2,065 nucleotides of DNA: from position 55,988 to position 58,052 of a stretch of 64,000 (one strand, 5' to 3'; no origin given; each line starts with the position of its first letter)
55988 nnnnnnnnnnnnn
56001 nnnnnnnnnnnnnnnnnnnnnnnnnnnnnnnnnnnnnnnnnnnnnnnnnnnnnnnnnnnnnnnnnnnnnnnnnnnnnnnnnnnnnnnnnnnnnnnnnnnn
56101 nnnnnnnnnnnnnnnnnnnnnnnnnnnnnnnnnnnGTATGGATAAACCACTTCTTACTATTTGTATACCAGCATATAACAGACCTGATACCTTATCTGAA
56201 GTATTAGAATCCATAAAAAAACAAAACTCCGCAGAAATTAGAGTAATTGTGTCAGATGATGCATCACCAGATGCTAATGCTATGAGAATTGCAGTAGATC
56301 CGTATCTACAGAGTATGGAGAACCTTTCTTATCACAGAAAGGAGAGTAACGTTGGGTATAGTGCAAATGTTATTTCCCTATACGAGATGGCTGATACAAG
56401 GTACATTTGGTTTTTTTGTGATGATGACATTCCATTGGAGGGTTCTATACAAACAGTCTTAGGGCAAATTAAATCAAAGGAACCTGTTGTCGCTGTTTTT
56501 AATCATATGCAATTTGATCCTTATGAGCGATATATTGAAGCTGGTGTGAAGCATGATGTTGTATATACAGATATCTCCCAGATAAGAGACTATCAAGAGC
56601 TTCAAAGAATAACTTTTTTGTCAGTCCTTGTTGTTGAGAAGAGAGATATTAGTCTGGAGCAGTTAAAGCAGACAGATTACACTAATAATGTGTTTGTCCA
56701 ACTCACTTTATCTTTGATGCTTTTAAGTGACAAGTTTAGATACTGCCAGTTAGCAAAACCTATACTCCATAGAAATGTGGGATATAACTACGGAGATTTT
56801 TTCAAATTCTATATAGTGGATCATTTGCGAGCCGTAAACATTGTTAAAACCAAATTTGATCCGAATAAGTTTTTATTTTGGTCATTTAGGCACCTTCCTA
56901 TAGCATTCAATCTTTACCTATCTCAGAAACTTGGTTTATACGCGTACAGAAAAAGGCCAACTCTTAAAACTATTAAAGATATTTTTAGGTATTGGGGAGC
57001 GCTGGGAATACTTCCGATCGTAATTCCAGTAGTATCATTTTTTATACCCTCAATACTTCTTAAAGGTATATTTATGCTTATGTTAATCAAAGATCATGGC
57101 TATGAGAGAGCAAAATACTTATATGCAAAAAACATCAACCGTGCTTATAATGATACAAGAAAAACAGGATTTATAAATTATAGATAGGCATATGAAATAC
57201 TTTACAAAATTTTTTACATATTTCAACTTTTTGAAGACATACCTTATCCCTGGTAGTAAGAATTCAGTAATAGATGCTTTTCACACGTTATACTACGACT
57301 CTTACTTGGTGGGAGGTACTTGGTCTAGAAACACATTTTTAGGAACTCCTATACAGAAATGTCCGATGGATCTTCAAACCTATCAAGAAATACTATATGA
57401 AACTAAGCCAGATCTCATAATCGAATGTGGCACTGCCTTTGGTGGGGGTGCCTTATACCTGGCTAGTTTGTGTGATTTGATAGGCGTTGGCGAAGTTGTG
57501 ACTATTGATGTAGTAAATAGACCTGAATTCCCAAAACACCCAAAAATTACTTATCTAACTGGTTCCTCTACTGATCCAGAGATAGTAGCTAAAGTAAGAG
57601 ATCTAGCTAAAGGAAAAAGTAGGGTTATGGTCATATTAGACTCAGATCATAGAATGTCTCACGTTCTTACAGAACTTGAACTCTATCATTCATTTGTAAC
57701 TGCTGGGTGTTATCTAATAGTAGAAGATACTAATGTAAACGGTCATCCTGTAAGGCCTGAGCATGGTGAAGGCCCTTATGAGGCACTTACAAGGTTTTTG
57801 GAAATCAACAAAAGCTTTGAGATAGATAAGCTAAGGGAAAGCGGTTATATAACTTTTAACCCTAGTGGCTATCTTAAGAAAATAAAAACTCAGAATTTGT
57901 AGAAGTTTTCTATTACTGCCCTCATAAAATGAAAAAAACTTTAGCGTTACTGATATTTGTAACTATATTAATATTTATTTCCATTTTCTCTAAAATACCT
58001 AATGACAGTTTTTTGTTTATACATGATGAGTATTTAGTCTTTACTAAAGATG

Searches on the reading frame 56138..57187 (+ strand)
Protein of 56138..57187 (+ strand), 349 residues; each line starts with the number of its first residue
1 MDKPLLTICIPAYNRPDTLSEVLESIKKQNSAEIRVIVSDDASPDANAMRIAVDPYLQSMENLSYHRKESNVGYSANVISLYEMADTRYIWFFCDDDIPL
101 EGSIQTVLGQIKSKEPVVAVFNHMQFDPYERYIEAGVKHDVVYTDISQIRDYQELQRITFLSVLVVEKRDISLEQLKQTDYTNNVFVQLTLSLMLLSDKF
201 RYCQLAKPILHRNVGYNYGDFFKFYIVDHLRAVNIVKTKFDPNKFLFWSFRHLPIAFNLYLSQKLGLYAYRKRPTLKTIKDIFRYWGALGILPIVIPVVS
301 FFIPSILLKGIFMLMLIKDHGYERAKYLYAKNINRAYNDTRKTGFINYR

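Call 7: search_protein_families(library=pfam, proteins=[window:56138-57187:+], max_evalue=1)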
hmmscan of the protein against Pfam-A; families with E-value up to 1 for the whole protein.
window:56138-57187:+ (349 aa): 2 families
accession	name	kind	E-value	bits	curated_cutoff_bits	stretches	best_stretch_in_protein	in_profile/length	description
PF00535.33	Glycos_transf_2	-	2.3e-18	67.2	23.3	1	7-130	1-122/168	Glycosyl transferase family 2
PF13641.12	Glyco_tranf_2_3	-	0.00014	22.4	27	1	6-111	3-111/230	Glycosyltransferase like family 2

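Call 52: search_solved_structures(query=window:56138-57187:+, max_evalue=0.01)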
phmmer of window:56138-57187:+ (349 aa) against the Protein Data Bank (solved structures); distinct sequences matched with E-value up to 0.01: 4.
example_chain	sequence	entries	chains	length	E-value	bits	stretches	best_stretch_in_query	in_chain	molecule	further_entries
3bcv_A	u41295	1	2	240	2.2e-06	30.8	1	4-124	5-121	Putative glycosyltransferase protein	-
2z87_A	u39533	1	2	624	1e-05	28.6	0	4-111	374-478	Chondroitin synthase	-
2z86_A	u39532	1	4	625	1e-05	28.6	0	4-111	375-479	Chondroitin synthase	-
3l7m_A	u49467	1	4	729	0.0018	21.2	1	6-113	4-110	Teichoic acid biosynthesis protein F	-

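Call 76: search_protein_families(library=ncbifam, proteins=[window:56138-57187:+], max_evalue=0.001)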
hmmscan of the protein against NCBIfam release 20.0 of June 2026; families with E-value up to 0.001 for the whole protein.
window:56138-57187:+ (349 aa): 14 families
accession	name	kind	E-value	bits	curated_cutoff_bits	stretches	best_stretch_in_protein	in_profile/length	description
TIGR04440.1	glyco_TIGR04440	domain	6e-11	42.5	70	1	6-110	2-105/215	TIGR00180 family glycosyltransferase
NF050050.1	ProtGlycPglI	equivalog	6.9e-11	42.1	500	1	4-112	2-109/306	GalNAc(5)-diNAcBac-PP-undecaprenol beta-1,3-glucosyltransferase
NF047683.1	TeichurnBiosyTuaG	equivalog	2.1e-08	34.1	400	1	3-164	5-157/252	teichuronic acid biosynthesis protein TuaG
TIGR03965.1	mycofact_glyco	equivalog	2.9e-07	29.7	280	1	6-115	76-183/467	mycofactocin biosynthesis glycosyltransferase MftF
NF007482.0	PRK10073.1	equivalog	5.3e-07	28.9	423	1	3-98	5-97/334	glycosyltransferase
NF053739.1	GlytfEpsEBac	equivalog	8.7e-07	28.2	450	1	6-104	3-100/265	glycosyltransferase EpsE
NF041875.1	EPS_EpsD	equivalog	3e-06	26.9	370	1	6-126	1-118/325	exopolysaccharide biosynthesis glycosyltransferase EpsD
TIGR03937.1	PgaC_IcaA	equivalog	2.2e-05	23.6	422.3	1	3-115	44-154/407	poly-beta-1,6-N-acetyl-D-glucosamine synthase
NF038302.1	EPS_HpsE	equivalog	2.5e-05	23.4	300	1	6-108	3-108/307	hormogonium polysaccharide biosynthesis glycosyltransferase HpsE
TIGR04242.1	nodulat_NodC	equivalog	4.5e-05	22.6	550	1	4-87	48-132/395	chitooligosaccharide synthase NodC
NF038299.1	EPS_HpsN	equivalog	0.00023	20.3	425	1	5-118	2-112/317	hormogonium polysaccharide biosynthesis glycosyltransferase HpsN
TIGR03111.1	glyc2_xrt_Gpos1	hypoth_equivalog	0.00026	19.9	363.95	1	4-92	49-137/439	TIGR03111 family XrtG-associated glycosyltransferase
NF041394.1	GtaseAglG_Halo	equivalog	0.00048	19.5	440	1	7-122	6-117/304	glucosyl-dolichyl phosphate glucuronosyltransferase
TIGR04283.1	glyco_like_mftF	equivalog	0.00064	19.4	182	1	6-52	1-47/221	TIGR04283 family arsenosugar biosynthesis glycosyltransferase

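Call 85: search_solved_structures(query=A4, max_evalue=0.01)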
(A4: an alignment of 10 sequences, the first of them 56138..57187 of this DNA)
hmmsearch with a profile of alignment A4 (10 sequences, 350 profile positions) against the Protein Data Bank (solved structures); distinct sequences matched with E-value up to 0.01: 25.
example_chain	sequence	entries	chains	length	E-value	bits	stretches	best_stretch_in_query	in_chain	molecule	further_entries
2z87_A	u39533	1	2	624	9.5e-20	74.4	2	8-125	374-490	Chondroitin synthase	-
2z86_A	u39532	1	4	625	9.6e-20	74.4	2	8-125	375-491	Chondroitin synthase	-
3bcv_A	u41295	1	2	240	2.1e-12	50.3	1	11-153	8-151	Putative glycosyltransferase protein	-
5tz8_A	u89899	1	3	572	5.8e-12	48.8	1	11-135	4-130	Glycosyl transferase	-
5tze_C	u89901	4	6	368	8.6e-12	48.2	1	11-130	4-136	Glycosyl transferase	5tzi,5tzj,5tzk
3l7i_A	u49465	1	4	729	1e-09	41.4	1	10-121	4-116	Teichoic acid biosynthesis protein F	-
3l7j_A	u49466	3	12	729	1e-09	41.4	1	10-121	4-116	Teichoic acid biosynthesis protein F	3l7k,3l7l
3l7m_A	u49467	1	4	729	1e-09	41.4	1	10-121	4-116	Teichoic acid biosynthesis protein F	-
5hea_A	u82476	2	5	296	3.5e-09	39.7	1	5-129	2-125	Putative glycosyltransferase (GalT1)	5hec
8bz8_A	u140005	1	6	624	1.6e-08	37.5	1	4-111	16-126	Glycosyltransferase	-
8bz4_A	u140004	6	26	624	1.6e-08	37.5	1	4-111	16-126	Glycosyltransferase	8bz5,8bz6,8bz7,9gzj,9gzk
8vh7_A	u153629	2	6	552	1.6e-07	34.2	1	5-122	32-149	Heparosan synthase B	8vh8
5mlz_A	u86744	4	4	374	1.6e-07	34.2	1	7-115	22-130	Dolichol monophosphate mannose synthase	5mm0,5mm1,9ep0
8viw_A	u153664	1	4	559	1.7e-07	34.1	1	5-122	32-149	Heparosan synthase B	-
1h7l_A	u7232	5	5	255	2.6e-07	33.5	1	11-121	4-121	SPORE COAT POLYSACCHARIDE BIOSYNTHESIS PROTEIN SPSA | PROTEIN (SPORE COAT POLYSACCHARIDE BIOSYNTHESIS PROTEIN SPSA)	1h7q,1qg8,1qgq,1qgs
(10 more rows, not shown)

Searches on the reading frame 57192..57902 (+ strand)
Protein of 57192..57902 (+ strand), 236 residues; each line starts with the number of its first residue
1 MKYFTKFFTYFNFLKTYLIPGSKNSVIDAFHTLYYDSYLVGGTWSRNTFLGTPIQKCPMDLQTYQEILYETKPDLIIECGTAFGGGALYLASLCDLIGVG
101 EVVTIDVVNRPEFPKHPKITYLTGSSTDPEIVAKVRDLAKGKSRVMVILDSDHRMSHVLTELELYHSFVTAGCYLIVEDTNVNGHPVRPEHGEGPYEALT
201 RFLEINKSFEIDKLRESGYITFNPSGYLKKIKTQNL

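Call 7: search_protein_families(library=pfam, proteins=[window:57192-57902:+], max_evalue=1)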
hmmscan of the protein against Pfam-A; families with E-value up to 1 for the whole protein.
window:57192-57902:+ (236 aa): 3 families
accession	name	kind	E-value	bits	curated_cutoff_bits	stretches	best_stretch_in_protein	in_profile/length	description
PF04989.18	RMNT_CmcI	-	4.2e-61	206.7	23.2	1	44-231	4-206/206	Rhamnosyl O-methyltransferase/CmcI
PF13578.12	Methyltransf_24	-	6.1e-05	24.3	26.3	1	77-180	1-105/105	Methyltransferase domain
PF17830.6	STI1-HOP_DP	-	0.16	12.3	29.1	1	128-161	20-52/55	STI1/HOP, DP domain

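Call 76: search_protein_families(library=ncbifam, proteins=[window:57192-57902:+], max_evalue=0.001)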
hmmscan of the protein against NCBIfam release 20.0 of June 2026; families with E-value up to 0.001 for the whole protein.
window:57192-57902:+ (236 aa): 1 family
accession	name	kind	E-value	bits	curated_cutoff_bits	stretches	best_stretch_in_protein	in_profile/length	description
NF045824.1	RhmsylMtase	equivalog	7.6e-47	159.6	400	1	22-228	14-223/226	rhamnosyl O-methyltransferase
